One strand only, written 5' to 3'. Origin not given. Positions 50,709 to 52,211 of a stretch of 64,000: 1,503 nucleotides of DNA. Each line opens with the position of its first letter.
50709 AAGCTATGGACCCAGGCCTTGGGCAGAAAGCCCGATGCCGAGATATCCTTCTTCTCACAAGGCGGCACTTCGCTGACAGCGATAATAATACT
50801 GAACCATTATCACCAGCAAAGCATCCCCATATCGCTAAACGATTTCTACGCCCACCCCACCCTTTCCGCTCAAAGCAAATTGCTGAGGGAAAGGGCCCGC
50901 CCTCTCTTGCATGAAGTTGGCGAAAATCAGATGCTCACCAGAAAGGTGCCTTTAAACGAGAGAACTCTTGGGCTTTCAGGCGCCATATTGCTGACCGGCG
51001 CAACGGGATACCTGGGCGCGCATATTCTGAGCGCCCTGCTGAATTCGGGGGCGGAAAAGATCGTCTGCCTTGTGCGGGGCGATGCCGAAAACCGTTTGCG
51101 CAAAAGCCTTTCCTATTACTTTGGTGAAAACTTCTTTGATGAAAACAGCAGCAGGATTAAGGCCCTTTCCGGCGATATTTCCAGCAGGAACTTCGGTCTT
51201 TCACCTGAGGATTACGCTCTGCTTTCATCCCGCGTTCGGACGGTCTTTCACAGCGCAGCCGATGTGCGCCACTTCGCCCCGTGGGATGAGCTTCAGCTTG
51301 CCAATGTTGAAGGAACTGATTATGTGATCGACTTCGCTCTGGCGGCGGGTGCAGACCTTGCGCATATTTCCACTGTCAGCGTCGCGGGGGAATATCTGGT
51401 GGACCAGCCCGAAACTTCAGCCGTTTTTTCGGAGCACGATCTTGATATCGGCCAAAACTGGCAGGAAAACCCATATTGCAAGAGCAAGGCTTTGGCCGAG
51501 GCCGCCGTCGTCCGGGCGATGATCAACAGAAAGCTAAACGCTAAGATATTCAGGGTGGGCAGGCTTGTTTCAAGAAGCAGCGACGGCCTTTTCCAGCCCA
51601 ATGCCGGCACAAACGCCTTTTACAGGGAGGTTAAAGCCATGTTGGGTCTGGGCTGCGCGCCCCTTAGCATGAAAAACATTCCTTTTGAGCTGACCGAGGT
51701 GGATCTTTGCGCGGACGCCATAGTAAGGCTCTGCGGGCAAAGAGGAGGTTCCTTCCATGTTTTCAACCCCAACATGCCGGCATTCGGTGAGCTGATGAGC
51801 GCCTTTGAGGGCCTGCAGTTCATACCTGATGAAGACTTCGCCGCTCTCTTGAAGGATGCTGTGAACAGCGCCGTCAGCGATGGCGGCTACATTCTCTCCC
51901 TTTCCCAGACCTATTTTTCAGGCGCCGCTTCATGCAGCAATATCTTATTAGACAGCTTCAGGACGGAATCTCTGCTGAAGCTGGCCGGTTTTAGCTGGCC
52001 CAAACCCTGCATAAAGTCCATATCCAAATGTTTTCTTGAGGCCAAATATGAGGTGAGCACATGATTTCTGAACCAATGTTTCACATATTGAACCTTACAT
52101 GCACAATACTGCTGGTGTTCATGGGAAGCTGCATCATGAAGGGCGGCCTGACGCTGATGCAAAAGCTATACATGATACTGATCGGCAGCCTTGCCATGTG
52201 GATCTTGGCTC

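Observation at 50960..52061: Terminal thioester reductase (R) domain in place of a thioesterase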

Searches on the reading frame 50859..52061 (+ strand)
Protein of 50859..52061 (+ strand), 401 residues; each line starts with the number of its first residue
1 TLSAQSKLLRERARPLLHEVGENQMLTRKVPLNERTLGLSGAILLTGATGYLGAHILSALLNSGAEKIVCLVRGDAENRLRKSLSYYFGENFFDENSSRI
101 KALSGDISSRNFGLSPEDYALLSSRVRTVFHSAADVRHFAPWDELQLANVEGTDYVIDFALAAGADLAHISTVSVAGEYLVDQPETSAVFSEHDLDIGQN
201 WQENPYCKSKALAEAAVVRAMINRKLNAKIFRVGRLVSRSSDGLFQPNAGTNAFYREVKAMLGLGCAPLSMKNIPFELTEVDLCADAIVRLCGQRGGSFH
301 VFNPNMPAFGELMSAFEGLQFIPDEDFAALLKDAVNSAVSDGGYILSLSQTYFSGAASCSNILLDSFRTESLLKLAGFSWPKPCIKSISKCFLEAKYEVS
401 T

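Call 8: search_protein_families(library=pfam, proteins=[window:50859-52061:+])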
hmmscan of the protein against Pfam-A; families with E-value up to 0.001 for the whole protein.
window:50859-52061:+ (401 aa): 6 families
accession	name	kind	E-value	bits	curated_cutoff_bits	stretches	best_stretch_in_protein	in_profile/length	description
PF07993.18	NAD_binding_4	-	7.5e-47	160.1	20.1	1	45-288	1-258/258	Male sterility protein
PF01370.27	Epimerase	-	2.2e-13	50.6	20.9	1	43-254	1-189/240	NAD dependent epimerase/dehydratase family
PF01073.25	3Beta_HSD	-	1.9e-10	40.7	22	1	45-220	2-160/280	3-beta hydroxysteroid dehydrogenase/isomerase family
PF08659.16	KR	-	1.2e-05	25.8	22.6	1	41-134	1-90/180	KR domain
PF04321.23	RmlD_sub_bind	-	0.00026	20.6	27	0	145-239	74-154/287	RmlD substrate binding domain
PF02719.21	Polysacc_synt_2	-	0.00054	19.7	20.2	1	43-165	1-120/293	Polysaccharide biosynthesis protein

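Call 9: search_protein_families(library=ncbifam, proteins=[window:50859-52061:+])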
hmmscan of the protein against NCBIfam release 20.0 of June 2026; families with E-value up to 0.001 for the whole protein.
window:50859-52061:+ (401 aa): 15 families
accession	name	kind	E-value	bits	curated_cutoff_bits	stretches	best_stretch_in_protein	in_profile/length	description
TIGR01746.1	Thioester-redct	subfamily_domain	2.4e-53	181.7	213.35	1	43-337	2-299/371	thioester reductase domain-containing protein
NF047350.1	aureusi_NRPS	equivalog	3e-43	147.1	2500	1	22-333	2012-2316/2373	aureusimine non-ribosomal peptide synthetase AusA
NF005539.0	PRK07201.1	equivalog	9.5e-32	110.5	549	1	44-337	4-284/657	SDR family oxidoreductase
NF038078.1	NRPS_MxcG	equivalog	6.6e-29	99.9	2300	1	41-303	1083-1335/1442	myxochelin non-ribosomal peptide synthetase MxcG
TIGR03443.1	alpha_am_amid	equivalog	1.3e-23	82.4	1030.1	1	40-273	972-1214/1390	L-aminoadipate-semialdehyde dehydrogenase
NF041592.1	carboxyl_red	equivalog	2.4e-19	68.5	1300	1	42-304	766-1050/1160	carboxylic acid reductase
TIGR03466.1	HpnA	hypoth_equivalog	2e-12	46.7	367.65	1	43-228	3-162/327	hopanoid-associated sugar epimerase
NF042422.1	oxyalk_red_OleD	equivalog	1.2e-08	34.7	580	1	126-221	63-154/329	2-alkyl-3-oxoalkanoate reductase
NF041293.1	G6PDh_Azf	equivalog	7.7e-07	28.8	400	1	43-215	5-161/252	NAD-dependent glucose-6-phosphate dehydrogenase Azf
NF045894.1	PKS_plus_SDR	equivalog_domain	9.4e-05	20.1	1740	1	36-151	1153-1262/1515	type I polyketide synthase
NF042423.1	oxyalk_red_Shew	equivalog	0.00025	20.2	580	0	43-223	11-162/331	2-alkyl-3-oxoalkanoate reductase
NF052578.1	StrlDmthSdmBMthl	equivalog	0.00042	20.2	600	0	43-88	3-47/328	sterol demethylase protein SdmB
TIGR01179.1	galE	equivalog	0.00044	19.2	262.3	0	42-70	1-29/332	UDP-glucose 4-epimerase GalE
NF043036.1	ErythonDh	equivalog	0.00069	18.9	325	0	43-176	3-127/321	D-erythronate dehydrogenase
TIGR02197.1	heptose_epim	equivalog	0.00078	18.7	274.6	0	43-229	1-161/316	ADP-glyceromanno-heptose 6-epimerase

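Call 10: search_solved_structures(query=window:50859-52061:+, max_evalue=0.001, show_alignments=4)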
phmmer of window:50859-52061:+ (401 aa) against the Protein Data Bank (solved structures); distinct sequences matched with E-value up to 0.001: 13.
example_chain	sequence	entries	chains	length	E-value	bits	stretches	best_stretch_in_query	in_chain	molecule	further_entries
6vtj_A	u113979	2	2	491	1.1e-35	126.7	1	41-384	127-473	Non-ribosomal peptide synthetase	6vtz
4f6c_A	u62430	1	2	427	3.1e-32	115.3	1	41-332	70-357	AusA reductase domain protein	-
4f6l_B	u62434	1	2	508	5e-32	114.6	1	41-332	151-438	AusA reductase domain protein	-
4u7w_A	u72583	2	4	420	1.1e-25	93.7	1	38-351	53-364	MxaA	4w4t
8v1x_A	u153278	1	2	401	1.5e-19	73.6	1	42-325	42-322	Type I polyketide synthase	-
5msc_A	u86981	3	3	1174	1.1e-12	51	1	42-271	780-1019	Carboxylic acid reductase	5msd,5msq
5msp_A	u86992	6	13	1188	3.3e-12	49.4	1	41-309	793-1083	Thioester reductase domain-containing protein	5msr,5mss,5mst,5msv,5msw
9x2c_A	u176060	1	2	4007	8.4e-11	44.8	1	42-196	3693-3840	PKS-NRPS hybrid synthetase psoA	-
9x29_A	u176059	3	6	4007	9.2e-11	44.6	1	42-196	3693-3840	PKS-NRPS hybrid synthetase psoA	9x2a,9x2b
4dqv_A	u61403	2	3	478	4.5e-10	42.4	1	42-270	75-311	PROBABLE PEPTIDE SYNTHETASE NRP (PEPTIDE SYNTHASE) | Peptide synthetase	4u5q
8aep_A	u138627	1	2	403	1.4e-07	34.2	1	42-245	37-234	Acetyl-CoA synthetase-like protein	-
5mso_A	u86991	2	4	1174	2.1e-07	33.6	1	42-273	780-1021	Carboxylic acid reductase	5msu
3wj7_A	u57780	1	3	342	0.00032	23.1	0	104-179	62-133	Putative oxidoreductase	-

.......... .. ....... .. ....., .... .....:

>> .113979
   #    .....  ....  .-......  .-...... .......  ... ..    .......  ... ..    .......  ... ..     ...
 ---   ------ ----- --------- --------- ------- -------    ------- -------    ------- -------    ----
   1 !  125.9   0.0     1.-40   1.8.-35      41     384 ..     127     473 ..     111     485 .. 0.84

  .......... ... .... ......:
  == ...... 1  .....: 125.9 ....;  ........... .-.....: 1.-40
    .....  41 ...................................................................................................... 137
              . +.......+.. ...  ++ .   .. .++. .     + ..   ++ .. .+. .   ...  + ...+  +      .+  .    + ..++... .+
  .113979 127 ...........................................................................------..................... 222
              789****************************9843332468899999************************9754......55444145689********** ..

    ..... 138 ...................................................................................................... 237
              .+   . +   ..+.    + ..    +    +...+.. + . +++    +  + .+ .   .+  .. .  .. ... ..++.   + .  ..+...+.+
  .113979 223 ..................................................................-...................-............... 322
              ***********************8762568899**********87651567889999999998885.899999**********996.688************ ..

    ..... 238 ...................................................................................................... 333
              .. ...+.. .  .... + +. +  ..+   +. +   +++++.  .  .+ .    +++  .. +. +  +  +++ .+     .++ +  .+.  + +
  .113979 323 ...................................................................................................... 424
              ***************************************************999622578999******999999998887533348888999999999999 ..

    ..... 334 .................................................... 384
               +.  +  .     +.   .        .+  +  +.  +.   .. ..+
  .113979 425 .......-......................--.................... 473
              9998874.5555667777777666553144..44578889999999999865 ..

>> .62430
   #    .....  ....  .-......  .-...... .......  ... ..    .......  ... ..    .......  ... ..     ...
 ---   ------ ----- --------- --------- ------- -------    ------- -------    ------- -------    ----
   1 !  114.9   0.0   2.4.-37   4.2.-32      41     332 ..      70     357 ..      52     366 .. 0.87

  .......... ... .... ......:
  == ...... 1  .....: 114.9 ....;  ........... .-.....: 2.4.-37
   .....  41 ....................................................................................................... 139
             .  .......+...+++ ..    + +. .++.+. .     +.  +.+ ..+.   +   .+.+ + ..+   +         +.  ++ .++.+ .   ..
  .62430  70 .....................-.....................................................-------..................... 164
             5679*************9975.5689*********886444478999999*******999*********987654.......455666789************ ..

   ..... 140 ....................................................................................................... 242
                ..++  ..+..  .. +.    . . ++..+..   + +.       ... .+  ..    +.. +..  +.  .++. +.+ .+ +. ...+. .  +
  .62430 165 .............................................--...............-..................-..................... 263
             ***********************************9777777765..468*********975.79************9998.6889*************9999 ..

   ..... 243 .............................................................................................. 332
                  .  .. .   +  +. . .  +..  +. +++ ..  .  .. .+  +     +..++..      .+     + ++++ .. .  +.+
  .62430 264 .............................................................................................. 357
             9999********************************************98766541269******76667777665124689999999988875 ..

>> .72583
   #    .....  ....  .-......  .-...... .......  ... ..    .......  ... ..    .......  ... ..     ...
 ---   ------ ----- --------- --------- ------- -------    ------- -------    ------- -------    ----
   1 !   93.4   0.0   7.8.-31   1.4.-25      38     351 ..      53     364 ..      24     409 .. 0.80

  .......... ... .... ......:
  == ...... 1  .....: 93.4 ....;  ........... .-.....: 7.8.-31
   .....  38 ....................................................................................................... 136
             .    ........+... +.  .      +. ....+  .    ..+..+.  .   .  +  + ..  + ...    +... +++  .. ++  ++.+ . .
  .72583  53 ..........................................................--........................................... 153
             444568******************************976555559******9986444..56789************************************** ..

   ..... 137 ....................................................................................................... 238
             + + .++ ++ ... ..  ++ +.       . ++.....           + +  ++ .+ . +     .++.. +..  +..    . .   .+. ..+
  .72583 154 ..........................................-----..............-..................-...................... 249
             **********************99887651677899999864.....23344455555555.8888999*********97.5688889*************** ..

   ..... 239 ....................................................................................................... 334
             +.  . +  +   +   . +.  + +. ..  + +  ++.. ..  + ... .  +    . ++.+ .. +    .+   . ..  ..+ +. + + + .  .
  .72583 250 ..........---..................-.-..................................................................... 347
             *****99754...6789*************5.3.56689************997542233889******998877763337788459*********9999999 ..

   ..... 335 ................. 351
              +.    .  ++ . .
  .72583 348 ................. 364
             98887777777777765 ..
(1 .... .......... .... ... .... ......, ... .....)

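Call 11: find_homologous_proteins(query=window:50859-52061:+)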
Query window:50859-52061:+ (401 aa): 54 proteins with E <= 0.001 among 8000 candidates.
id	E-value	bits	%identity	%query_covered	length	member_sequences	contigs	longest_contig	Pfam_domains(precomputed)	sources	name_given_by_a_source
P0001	1.0e-91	326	46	90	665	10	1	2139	PF00550.32,PF01073.26,PF00501.35,PF13193.13,PF07993.19,PF01370.28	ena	-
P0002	3.6e-88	314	44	93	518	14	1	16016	PF04321.24,PF16363.12,PF02719.22,PF00550.32,PF01073.26,PF07993.19,PF01370.28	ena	-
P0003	4.5e-88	314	47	87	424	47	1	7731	PF04321.24,PF02719.22,PF01073.26,PF07993.19,PF01370.28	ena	-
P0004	1.0e-87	313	44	93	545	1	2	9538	PF04321.24,PF16363.12,PF02719.22,PF00550.32,PF01073.26,PF13193.13,PF07993.19,PF01370.28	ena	-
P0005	3.6e-79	285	46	88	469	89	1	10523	PF04321.24,PF16363.12,PF02719.22,PF00550.32,PF01073.26,PF07993.19,PF01370.28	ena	-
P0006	5.4e-79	284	42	98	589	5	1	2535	PF04321.24,PF00550.32,PF01073.26,PF13193.13,PF07993.19,PF01370.28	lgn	-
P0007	4.0e-77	278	39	95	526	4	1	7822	PF00550.32,PF07993.19,PF01370.28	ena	-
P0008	1.2e-71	260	42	88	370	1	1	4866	PF16363.12,PF01073.26,PF07993.19,PF01370.28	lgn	-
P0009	2.3e-70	256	43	79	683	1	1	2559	PF04321.24,PF00550.32,PF01073.26,PF13193.13,PF07993.19,PF01370.28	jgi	jgi:surfactin family lipopeptide synthetase A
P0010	1.6e-56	210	40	87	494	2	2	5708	PF04321.24,PF16363.12,PF02719.22,PF00550.32,PF01073.26,PF07993.19,PF13460.13,PF01370.28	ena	-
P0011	5.1e-53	199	36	88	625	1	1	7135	PF00550.32,PF01073.26,PF13193.13,PF07993.19,PF01370.28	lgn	-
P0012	1.3e-48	184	33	90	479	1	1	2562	PF04321.24,PF16363.12,PF00550.32,PF01073.26,PF07993.19,PF01370.28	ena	-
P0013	2.2e-48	183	37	85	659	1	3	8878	PF04321.24,PF16363.12,PF00550.32,PF01073.26,PF07993.19,PF01370.28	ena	-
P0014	5.2e-43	166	35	70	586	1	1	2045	PF00550.32,PF01073.26,PF07993.19,PF01370.28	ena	-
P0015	5.0e-41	159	33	85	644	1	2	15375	PF00550.32,PF01073.26,PF13193.13,PF07993.19,PF01370.28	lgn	-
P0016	7.9e-41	158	36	85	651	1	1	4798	PF04321.24,PF16363.12,PF02719.22,PF00550.32,PF01073.26,PF07993.19,PF01370.28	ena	-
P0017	4.7e-40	156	36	85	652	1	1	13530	PF04321.24,PF16363.12,PF02719.22,PF00550.32,PF01073.26,PF07993.19,PF01370.28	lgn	-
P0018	2.1e-36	144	38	69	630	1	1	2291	PF04321.24,PF16363.12,PF02719.22,PF00550.32,PF01073.26,PF00501.35,PF07993.19,PF01370.28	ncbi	ncbi:MAG: SDR family oxidoreductase, partial [Pseudoruminococcus massiliensis]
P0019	3.1e-32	130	31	90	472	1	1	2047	PF04321.24,PF01073.26,PF07993.19,PF01370.28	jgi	jgi:thioester reductase-like protein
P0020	8.1e-24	102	32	69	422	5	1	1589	PF04321.24,PF01073.26,PF07993.19,PF13460.13,PF01370.28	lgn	-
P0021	4.1e-22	97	31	65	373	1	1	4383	PF04321.24,PF16363.12,PF01073.26,PF07993.19,PF01370.28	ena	-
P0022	7.0e-22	96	31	77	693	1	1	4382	PF04321.24,PF16363.12,PF00550.32,PF01073.26,PF00501.35,PF13193.13,PF07993.19,PF01370.28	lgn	-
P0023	1.1e-21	95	33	65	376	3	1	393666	PF04321.24,PF16363.12,PF01073.26,PF07993.19,PF13460.13,PF01370.28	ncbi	-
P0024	1.1e-20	92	33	62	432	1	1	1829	PF16363.12,PF01073.26,PF07993.19,PF01370.28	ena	-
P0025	1.1e-20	92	32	72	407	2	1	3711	PF07993.19,PF01370.28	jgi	jgi:phthiocerol/phenolphthiocerol synthesis type-I polyketide synthase E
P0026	2.1e-20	91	32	71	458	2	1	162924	PF00550.32,PF01073.26,PF07993.19,PF01370.28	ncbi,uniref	ncbi:thioester reductase domain-containing protein [Methylomonas defluvii]|uniref:thioester reductas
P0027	7.6e-19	86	29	69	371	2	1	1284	PF07993.19,PF01370.28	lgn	-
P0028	3.5e-17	81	30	69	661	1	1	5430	PF08659.17,PF16363.12,PF02719.22,PF05368.20,PF13561.13,PF01073.26,PF07993.19,PF13460.13,PF00106.32,PF01370.28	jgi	jgi:NAD(P)-dependent dehydrogenase (short-subunit alcohol dehydrogenase family)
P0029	3.4e-16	77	30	71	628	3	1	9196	PF04321.24,PF01073.26,PF07993.19,PF01370.28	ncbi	-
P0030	3.8e-16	77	32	69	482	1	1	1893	PF08659.17,PF04321.24,PF16363.12,PF01073.26,PF07993.19,PF01370.28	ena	-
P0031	2.5e-15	75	30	65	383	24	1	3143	PF16363.12,PF01073.26,PF07993.19,PF01370.28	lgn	-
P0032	1.7e-12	65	29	65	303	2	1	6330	PF07993.19,PF01370.28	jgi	jgi:long-chain acyl-CoA synthetase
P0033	3.7e-12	64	29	62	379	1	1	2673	PF16363.12,PF01073.26,PF07993.19,PF13460.13,PF01370.28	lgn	-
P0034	1.3e-11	62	31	65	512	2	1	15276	PF04321.24,PF16363.12,PF01073.26,PF07993.19,PF02036.23,PF13460.13,PF01370.28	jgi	jgi:thioester reductase-like protein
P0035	3.7e-11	61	30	68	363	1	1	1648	PF16363.12,PF07993.19,PF01370.28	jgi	-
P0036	7.8e-11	60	29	74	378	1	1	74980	PF01073.26,PF07993.19,PF01370.28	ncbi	-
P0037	1.1e-10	59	30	51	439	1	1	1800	PF00550.32,PF01073.26,PF07993.19,PF13460.13,PF01370.28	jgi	jgi:thioester reductase-like protein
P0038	3.9e-10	57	33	42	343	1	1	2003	PF08659.17,PF04321.24,PF16363.12,PF01073.26,PF07993.19,PF13460.13,PF01370.28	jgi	jgi:long-chain acyl-CoA synthetase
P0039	1.7e-9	55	39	28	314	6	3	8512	PF07993.19,PF01370.28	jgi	jgi:hypothetical protein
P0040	5.1e-9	54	27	68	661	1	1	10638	PF08659.17,PF16363.12,PF02719.22,PF13561.13,PF01073.26,PF07993.19,PF13460.13,PF00106.32,PF01370.28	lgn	-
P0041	1.8e-8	52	31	43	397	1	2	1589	PF16363.12,PF01073.26,PF07993.19,PF13460.13,PF01370.28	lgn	-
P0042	1.9e-8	52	29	64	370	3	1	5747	PF08659.17,PF04321.24,PF16363.12,PF01073.26,PF07993.19,PF01370.28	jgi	jgi:nucleoside-diphosphate-sugar epimerase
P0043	2.7e-8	51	28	56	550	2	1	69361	PF00550.32,PF01073.26,PF07993.19,PF13460.13,PF01370.28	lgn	-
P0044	4.2e-8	51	34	33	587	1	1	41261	PF00550.32,PF00501.35,PF13193.13,PF07993.19,PF01370.28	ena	-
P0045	2.0e-7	49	29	70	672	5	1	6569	PF08659.17,PF16363.12,PF13561.13,PF01073.26,PF07993.19,PF13460.13,PF00106.32,PF01370.28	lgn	-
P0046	1.2e-6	46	29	64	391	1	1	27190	PF07993.19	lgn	-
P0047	2.3e-6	45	30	47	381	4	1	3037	PF01073.26,PF07993.19,PF01370.28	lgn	-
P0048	2.3e-6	45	26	69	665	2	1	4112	PF08659.17,PF13561.13,PF01073.26,PF07993.19,PF13460.13,PF00106.32,PF01370.28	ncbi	-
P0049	4.9e-6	44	36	24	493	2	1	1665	PF02719.22,PF01073.26,PF03015.25,PF07993.19,PF01370.28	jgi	-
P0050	3.6e-5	41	38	24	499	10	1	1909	PF16363.12,PF02719.22,PF01073.26,PF03015.25,PF07993.19,PF01370.28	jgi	-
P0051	6.4e-5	40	28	44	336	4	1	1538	PF04321.24,PF16363.12,PF05368.20,PF01073.26,PF07993.19,PF13460.13,PF01370.28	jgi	jgi:nucleoside-diphosphate-sugar epimerase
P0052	9.6e-5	40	34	37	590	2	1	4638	PF03015.25,PF07993.19,PF01370.28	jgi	-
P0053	2.0e-4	39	28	51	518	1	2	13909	PF14864.12,PF04321.24,PF16363.12,PF02719.22,PF01073.26,PF07993.19,PF02036.23,PF01370.28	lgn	-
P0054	8.8e-4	37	28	63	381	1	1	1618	PF04321.24,PF16363.12,PF01073.26,PF07993.19,PF01370.28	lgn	-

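Call 17: find_encoding_contigs(protein=P0002, flank=10000, max_places=3)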
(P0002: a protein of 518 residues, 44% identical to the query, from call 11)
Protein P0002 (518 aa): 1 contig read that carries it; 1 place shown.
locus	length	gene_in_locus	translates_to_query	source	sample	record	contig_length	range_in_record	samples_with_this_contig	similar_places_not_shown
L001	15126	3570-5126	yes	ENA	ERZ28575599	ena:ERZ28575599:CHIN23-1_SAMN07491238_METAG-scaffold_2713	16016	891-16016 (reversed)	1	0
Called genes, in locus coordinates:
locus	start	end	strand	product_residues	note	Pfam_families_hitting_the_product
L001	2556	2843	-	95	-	-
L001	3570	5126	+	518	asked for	PF00550:PP-binding, PF01073:3Beta_HSD, PF01370:Epimerase, PF02719:Polysacc_synt_2 (weak), PF04321:RmlD_sub_bind (weak), PF07993:NAD_binding_4, PF16363:GDP_Man_Dehyd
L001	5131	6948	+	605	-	PF16927:HisKA_7TM, PF00512:HisKA (faint), PF02518:HATPase_c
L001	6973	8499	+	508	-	PF00072:Response_reg, PF11849:DUF3369, PF01966:HD, PF13487:HD_5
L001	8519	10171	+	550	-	PF00501:AMP-binding, PF23562:AMP-binding_C_3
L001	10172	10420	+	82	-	PF00550:PP-binding (weak)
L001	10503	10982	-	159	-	PF02664:LuxS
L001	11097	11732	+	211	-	PF00300:His_Phos_1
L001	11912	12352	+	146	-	PF00579:tRNA-synt_1b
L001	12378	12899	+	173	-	-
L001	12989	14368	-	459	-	PF00005:ABC_tran (weak), PF13304:AAA_21 (faint), PF12848:ABC_tran_Xtn, PF00005:ABC_tran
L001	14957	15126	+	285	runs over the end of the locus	PF01734:Patatin, PF19890:DUF6363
